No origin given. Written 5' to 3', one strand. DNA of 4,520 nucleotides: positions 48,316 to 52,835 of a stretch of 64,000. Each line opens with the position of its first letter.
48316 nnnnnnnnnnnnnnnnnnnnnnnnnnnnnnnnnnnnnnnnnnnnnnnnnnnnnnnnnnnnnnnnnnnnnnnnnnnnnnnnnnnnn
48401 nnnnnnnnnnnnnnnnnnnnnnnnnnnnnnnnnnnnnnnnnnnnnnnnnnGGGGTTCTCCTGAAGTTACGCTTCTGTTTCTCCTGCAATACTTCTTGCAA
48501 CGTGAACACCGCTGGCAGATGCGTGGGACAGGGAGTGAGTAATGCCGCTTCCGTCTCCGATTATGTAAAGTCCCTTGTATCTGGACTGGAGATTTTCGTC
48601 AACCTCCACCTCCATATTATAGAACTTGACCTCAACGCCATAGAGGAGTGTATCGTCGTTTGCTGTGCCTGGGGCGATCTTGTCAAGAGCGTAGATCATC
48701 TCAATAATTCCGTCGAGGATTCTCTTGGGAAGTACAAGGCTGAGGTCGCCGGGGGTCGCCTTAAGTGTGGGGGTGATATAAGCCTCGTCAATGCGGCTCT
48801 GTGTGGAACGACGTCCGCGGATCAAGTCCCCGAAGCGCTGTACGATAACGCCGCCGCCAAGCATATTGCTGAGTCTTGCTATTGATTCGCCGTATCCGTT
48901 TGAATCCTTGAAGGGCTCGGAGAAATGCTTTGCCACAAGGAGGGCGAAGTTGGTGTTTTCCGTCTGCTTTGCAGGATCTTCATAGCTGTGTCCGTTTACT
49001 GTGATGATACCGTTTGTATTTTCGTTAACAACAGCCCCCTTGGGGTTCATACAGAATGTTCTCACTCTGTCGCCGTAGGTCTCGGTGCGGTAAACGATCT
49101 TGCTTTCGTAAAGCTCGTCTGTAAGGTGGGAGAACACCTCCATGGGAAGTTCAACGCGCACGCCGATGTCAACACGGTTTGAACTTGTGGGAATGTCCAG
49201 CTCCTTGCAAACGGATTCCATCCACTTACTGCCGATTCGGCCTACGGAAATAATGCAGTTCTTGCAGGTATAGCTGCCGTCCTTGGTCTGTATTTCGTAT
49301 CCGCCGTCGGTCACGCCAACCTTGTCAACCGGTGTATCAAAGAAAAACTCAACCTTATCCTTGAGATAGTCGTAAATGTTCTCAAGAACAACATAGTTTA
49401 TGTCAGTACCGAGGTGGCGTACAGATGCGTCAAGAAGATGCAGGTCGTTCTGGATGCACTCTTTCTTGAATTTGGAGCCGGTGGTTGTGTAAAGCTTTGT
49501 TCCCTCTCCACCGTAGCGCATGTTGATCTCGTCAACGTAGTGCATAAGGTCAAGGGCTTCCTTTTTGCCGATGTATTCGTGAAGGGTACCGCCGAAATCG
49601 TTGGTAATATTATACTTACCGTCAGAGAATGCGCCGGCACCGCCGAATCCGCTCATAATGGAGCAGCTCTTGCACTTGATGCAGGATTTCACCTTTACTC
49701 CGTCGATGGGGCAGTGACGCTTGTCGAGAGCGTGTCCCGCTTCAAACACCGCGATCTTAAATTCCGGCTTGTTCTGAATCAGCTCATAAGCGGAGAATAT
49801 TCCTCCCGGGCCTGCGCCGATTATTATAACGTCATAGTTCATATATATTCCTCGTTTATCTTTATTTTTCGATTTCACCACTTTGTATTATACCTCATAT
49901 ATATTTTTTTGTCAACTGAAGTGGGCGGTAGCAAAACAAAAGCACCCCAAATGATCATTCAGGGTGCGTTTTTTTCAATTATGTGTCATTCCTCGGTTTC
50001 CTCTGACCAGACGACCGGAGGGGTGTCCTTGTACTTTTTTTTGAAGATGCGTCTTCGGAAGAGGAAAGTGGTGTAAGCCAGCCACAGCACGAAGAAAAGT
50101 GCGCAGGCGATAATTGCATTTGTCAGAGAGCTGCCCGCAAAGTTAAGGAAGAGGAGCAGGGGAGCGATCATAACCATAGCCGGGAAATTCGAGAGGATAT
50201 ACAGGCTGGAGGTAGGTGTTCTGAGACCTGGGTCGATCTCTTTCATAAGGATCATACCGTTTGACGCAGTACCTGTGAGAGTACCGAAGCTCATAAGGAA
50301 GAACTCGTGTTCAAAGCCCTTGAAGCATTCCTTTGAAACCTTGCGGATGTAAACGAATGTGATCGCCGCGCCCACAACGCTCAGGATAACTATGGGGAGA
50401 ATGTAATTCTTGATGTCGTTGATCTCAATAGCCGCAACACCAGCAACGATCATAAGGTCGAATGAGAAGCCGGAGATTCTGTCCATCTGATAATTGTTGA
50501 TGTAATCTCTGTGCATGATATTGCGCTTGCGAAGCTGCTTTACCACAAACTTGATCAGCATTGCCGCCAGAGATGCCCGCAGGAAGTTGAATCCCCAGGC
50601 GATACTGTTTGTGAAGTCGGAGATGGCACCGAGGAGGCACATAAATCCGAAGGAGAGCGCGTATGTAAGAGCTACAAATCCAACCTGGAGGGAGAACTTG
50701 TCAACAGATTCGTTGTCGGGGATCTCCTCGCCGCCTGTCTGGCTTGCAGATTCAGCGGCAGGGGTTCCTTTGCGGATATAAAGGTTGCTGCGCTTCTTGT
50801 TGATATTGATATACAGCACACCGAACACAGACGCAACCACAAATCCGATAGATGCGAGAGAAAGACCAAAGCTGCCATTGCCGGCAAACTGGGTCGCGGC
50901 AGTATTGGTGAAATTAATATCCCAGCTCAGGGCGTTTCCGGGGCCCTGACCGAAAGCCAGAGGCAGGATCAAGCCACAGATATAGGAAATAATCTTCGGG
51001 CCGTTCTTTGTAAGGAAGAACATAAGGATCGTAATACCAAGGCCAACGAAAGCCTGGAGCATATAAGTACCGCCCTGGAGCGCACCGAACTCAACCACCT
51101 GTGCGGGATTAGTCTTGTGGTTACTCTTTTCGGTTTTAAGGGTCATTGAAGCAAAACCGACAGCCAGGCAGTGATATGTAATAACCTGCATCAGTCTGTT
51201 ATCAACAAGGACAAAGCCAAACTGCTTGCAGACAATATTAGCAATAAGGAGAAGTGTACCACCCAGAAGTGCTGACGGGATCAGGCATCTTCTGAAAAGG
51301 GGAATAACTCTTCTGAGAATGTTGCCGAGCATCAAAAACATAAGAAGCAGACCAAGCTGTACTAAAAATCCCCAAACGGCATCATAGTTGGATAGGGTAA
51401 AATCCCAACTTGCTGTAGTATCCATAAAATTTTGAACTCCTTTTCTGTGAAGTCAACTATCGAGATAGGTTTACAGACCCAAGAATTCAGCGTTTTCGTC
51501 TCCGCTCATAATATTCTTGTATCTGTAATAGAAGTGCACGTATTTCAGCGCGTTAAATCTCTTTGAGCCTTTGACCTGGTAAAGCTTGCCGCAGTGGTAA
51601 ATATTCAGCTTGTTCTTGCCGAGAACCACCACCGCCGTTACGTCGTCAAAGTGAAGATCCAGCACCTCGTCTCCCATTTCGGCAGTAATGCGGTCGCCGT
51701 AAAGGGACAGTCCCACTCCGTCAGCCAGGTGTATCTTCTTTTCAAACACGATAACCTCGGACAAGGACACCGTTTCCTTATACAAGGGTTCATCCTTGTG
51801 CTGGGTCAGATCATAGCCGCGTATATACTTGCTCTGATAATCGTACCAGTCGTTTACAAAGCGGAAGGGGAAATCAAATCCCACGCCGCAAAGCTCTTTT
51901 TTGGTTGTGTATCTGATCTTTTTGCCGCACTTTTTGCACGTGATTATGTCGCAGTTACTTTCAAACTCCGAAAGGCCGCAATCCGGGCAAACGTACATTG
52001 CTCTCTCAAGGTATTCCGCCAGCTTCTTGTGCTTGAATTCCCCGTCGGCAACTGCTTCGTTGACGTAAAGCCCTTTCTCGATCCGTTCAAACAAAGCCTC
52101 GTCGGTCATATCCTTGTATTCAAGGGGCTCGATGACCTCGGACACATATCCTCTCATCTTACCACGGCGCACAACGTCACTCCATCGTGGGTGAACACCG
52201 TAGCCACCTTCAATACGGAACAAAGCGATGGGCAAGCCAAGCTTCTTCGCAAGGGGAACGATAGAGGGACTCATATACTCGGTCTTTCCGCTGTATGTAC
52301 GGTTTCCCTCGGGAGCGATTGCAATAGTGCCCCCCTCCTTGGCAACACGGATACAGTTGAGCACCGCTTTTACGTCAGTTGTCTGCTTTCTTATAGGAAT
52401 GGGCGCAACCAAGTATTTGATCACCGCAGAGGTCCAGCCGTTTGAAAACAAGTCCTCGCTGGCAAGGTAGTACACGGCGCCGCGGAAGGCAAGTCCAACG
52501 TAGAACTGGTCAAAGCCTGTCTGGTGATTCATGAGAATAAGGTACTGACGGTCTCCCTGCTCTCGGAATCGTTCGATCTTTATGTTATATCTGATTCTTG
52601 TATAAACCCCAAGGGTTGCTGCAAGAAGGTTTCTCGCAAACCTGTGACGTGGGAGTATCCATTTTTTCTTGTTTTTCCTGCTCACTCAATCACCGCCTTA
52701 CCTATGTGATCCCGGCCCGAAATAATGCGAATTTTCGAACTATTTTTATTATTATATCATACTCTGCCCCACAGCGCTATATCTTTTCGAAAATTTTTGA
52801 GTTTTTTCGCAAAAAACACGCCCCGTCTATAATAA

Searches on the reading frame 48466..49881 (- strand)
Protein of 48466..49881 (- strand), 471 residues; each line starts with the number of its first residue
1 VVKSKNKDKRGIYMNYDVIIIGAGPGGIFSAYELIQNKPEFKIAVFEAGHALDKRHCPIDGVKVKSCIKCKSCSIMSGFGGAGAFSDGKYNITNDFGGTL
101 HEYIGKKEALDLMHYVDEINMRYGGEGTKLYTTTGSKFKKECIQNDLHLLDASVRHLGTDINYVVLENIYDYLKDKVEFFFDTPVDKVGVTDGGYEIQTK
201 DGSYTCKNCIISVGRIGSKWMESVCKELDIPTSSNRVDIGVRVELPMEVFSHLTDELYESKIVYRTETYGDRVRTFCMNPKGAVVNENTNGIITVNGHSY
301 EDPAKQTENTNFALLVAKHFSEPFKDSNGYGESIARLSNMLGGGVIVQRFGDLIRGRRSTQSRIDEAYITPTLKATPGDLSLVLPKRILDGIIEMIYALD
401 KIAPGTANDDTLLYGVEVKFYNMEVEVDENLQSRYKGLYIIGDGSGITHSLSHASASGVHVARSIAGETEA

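Call 71: search_protein_families(library=pfam, proteins=[window:48466-49881:-], max_evalue=0.0001)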
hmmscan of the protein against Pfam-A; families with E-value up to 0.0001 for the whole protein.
window:48466-49881:- (471 aa): 5 families
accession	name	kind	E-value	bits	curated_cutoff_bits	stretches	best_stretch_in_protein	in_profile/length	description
PF21688.3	FAD-depend_C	-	1.1e-12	49.1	27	1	261-418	35-195/197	FAD-dependent protein, C-terminal domain-like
PF07992.20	Pyr_redox_2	-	1.6e-10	41.3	26.1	1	16-168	1-58/291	Pyridine nucleotide-disulphide oxidoreductase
PF01946.23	Thi4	-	6.8e-07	29.2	26.2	1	12-48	14-49/235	Thi4 family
PF13738.12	Pyr_redox_3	-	7.1e-07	29.2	30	0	176-216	95-135/305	Pyridine nucleotide-disulphide oxidoreductase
PF03486.20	HI0933_like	-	7e-05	22.8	50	0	17-54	2-37/244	HI0933-like protein Rossmann domain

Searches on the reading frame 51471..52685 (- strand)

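Call 71: search_protein_families(library=pfam, proteins=[window:51471-52685:-], max_evalue=0.0001)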
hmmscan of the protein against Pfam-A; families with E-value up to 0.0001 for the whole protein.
window:51471-52685:- (404 aa): 1 family
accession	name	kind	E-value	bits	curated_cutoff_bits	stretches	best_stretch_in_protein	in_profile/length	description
PF01553.26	Acyltransferase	-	4.1e-11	43.3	23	1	42-153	12-126/132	Acyltransferase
